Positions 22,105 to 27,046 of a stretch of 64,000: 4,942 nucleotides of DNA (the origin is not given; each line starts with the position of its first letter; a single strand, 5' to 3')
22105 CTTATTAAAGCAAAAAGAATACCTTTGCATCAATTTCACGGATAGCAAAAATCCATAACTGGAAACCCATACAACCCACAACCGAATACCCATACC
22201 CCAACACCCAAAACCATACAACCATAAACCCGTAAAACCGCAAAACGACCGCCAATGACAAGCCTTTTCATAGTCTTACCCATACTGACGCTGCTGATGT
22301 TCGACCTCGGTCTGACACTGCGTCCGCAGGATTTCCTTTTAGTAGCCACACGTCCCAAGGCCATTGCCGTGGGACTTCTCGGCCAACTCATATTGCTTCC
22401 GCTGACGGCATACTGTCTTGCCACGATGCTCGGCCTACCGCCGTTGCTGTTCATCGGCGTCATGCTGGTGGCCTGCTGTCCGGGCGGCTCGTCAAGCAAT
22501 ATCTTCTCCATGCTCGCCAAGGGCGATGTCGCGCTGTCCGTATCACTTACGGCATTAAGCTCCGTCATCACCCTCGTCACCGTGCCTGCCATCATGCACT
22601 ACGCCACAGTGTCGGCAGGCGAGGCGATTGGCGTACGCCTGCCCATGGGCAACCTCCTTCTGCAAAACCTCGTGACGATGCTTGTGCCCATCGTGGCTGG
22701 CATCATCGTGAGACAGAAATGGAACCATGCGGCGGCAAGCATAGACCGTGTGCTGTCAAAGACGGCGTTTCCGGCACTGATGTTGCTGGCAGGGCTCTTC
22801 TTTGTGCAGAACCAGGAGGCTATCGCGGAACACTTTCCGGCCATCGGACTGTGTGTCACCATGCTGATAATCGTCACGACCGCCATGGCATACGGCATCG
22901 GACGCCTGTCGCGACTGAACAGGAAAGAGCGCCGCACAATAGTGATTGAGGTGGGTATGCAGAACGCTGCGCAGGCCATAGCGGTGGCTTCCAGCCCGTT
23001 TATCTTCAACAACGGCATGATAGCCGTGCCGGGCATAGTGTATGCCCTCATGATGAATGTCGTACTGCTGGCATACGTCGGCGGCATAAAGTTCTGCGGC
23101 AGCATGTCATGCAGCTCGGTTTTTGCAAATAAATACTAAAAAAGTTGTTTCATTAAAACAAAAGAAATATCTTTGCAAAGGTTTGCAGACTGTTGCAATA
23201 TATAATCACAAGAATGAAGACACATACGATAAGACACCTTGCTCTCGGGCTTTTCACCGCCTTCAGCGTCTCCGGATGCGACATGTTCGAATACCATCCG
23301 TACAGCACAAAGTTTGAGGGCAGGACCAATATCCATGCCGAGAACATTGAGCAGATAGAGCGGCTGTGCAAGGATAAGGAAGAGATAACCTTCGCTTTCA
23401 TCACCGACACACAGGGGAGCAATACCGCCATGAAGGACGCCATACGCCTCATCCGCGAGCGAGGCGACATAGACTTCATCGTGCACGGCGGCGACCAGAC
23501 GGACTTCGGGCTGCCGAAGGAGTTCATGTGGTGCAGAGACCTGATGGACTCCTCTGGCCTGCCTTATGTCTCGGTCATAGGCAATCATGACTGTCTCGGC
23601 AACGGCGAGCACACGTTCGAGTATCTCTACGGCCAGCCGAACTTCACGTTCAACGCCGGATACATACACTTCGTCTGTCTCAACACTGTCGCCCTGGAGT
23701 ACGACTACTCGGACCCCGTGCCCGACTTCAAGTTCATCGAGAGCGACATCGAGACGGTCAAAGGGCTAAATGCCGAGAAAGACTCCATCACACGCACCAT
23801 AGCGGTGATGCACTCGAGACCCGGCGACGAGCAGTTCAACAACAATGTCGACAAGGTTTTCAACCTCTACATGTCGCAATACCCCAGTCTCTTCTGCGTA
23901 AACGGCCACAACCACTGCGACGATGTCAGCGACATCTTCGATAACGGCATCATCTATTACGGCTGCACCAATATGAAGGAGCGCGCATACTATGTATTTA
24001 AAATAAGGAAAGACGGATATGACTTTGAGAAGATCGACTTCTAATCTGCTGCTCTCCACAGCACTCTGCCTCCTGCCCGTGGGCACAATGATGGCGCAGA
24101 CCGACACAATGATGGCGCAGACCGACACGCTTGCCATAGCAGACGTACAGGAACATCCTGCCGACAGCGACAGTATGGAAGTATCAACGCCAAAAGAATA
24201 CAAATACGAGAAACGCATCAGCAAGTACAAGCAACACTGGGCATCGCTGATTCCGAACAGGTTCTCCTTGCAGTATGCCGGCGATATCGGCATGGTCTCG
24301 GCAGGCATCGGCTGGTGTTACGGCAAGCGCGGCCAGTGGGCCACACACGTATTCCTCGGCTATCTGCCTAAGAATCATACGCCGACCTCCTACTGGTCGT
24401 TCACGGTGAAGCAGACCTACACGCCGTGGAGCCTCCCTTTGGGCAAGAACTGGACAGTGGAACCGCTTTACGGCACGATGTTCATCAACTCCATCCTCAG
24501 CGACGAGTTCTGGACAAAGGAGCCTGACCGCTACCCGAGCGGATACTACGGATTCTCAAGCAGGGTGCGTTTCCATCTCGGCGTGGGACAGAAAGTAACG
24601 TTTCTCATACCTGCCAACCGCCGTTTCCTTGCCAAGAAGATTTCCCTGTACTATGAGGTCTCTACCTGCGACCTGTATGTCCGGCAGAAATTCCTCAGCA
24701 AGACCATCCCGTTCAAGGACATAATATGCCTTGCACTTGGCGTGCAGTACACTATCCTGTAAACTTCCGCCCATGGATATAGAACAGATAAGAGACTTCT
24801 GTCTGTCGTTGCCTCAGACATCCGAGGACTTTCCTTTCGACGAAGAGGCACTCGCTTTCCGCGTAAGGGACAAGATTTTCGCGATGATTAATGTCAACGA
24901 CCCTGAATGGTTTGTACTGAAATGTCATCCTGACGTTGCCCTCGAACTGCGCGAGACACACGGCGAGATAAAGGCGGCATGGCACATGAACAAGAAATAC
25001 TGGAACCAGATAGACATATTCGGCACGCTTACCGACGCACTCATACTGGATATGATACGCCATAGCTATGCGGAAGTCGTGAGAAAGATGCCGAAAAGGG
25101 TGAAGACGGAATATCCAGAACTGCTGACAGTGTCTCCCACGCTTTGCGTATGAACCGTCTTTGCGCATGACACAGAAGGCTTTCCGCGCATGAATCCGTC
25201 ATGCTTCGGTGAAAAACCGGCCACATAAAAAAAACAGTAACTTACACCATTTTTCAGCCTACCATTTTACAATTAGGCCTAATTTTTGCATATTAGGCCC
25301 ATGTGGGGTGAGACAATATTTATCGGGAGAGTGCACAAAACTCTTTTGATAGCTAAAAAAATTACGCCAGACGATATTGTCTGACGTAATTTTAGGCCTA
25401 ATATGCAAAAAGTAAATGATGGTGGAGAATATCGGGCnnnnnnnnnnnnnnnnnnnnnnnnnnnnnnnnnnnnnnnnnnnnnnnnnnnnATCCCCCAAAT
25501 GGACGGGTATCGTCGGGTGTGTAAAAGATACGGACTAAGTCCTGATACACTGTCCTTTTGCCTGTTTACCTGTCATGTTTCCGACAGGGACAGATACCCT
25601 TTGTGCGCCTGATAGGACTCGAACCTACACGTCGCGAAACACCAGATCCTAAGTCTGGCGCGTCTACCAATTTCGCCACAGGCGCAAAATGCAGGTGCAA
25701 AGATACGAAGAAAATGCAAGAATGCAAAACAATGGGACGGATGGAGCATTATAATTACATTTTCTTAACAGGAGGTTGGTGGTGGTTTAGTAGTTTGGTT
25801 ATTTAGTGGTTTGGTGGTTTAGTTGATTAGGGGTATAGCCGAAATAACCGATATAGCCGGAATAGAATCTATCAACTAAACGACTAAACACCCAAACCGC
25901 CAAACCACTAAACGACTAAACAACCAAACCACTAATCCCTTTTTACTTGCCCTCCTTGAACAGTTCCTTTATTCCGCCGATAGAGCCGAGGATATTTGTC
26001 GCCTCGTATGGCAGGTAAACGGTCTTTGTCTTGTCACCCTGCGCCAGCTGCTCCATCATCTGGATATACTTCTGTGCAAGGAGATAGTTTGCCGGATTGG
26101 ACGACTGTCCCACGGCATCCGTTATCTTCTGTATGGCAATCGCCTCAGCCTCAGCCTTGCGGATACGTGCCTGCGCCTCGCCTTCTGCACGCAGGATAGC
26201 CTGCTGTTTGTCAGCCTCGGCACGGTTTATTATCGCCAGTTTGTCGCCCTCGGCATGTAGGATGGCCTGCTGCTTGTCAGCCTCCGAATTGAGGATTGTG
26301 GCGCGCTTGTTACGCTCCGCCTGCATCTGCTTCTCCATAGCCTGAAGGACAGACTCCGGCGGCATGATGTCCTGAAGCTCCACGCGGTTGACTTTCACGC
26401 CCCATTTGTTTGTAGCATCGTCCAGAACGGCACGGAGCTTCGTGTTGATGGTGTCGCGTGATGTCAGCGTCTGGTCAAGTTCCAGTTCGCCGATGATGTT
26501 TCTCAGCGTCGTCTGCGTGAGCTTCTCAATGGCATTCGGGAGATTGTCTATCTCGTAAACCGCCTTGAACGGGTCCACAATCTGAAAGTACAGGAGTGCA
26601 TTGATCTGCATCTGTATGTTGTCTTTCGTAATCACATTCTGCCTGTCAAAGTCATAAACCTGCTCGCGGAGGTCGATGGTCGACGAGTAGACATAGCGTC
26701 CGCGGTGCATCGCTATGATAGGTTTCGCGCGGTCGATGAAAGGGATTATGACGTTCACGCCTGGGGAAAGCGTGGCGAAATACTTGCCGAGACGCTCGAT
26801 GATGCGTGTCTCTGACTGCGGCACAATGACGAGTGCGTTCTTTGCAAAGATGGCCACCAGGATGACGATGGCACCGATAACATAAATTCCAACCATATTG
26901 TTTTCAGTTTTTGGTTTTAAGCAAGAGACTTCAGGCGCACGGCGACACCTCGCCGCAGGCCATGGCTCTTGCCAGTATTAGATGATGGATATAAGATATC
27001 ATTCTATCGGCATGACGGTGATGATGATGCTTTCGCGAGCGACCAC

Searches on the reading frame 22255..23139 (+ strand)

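Call 12: search_protein_families(library=pfam, proteins=[window:22255-23139:+])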
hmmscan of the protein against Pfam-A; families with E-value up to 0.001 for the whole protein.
window:22255-23139:+ (294 aa): 3 families
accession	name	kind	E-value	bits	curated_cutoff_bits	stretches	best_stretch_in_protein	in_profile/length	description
PF01758.21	SBF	-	1.7e-37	129.4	24.3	1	9-192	2-190/191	Sodium Bile acid symporter family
PF13593.11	SBF_like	-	9e-19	68.3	25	1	13-267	39-300/313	SBF-like CPA transporter family (DUF4137)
PF03547.23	Mem_trans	-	5.5e-06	25.7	25.7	0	13-113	243-342/343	Membrane transport protein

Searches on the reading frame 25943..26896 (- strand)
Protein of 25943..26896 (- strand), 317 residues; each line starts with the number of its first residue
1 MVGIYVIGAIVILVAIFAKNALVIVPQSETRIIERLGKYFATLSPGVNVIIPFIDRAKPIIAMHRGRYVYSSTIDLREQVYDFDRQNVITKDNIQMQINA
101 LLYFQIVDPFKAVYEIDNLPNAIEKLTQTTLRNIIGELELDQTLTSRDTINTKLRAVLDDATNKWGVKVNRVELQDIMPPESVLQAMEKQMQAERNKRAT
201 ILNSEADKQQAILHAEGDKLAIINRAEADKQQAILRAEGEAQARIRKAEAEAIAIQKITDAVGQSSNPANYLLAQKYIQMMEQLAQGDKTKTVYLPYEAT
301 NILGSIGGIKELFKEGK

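Call 12: search_protein_families(library=pfam, proteins=[window:25943-26896:-])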
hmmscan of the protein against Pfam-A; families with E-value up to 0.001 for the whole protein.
window:25943-26896:- (317 aa): 2 families
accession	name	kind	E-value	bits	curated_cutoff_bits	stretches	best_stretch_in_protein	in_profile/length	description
PF01145.31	Band_7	-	4.8e-38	131.4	23.6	1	24-208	2-176/176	SPFH domain / Band 7 family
PF16200.10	Band_7_C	-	3.5e-05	24.2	29.1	1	260-314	5-59/63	C-terminal region of band_7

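Call 53: find_encoding_contigs(protein=window:25943-26896:-, flank=1500, max_places=10)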
Protein window:25943-26896:- (317 aa): 21 contigs read that carry it; 10 places shown.
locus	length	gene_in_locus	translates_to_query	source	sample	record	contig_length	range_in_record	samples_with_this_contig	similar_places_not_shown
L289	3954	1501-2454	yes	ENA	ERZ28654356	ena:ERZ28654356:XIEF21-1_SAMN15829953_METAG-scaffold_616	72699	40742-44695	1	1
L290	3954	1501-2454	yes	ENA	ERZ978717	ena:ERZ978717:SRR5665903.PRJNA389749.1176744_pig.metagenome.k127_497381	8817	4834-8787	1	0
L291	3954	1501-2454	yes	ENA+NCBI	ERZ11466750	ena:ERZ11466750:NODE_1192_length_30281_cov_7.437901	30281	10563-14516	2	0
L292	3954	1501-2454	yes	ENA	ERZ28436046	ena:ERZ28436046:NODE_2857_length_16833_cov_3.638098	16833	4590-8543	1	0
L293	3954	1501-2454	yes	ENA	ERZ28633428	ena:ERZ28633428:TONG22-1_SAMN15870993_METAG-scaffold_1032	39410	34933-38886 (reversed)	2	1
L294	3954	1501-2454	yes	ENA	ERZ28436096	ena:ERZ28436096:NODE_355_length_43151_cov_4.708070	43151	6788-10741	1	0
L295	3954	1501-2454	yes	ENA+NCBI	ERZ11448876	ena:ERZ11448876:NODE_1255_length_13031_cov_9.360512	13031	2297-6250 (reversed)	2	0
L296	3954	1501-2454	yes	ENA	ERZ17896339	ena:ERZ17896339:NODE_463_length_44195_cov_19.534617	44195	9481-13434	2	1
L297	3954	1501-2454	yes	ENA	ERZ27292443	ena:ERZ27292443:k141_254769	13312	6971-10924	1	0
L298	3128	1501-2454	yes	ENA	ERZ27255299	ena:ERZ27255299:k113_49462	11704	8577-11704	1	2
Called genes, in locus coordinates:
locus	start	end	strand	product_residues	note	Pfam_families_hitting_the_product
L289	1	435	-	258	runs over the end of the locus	PF02661:Fic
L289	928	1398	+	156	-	PF01957:NfeD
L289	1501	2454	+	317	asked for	PF01145:Band_7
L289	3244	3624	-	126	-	PF04237:YjbR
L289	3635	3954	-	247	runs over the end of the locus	-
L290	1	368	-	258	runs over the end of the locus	PF02661:Fic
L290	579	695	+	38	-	-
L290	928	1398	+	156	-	PF01957:NfeD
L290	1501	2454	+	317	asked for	PF01145:Band_7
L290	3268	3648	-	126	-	PF04237:YjbR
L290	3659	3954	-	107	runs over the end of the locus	?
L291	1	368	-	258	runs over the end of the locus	PF02661:Fic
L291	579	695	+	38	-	-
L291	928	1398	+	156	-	PF01957:NfeD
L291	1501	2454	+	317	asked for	PF01145:Band_7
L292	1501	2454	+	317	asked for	PF01145:Band_7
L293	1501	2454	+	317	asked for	PF01145:Band_7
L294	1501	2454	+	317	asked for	PF01145:Band_7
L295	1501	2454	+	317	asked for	PF01145:Band_7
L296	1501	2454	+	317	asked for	PF01145:Band_7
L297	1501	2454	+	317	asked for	PF01145:Band_7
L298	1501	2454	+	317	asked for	PF01145:Band_7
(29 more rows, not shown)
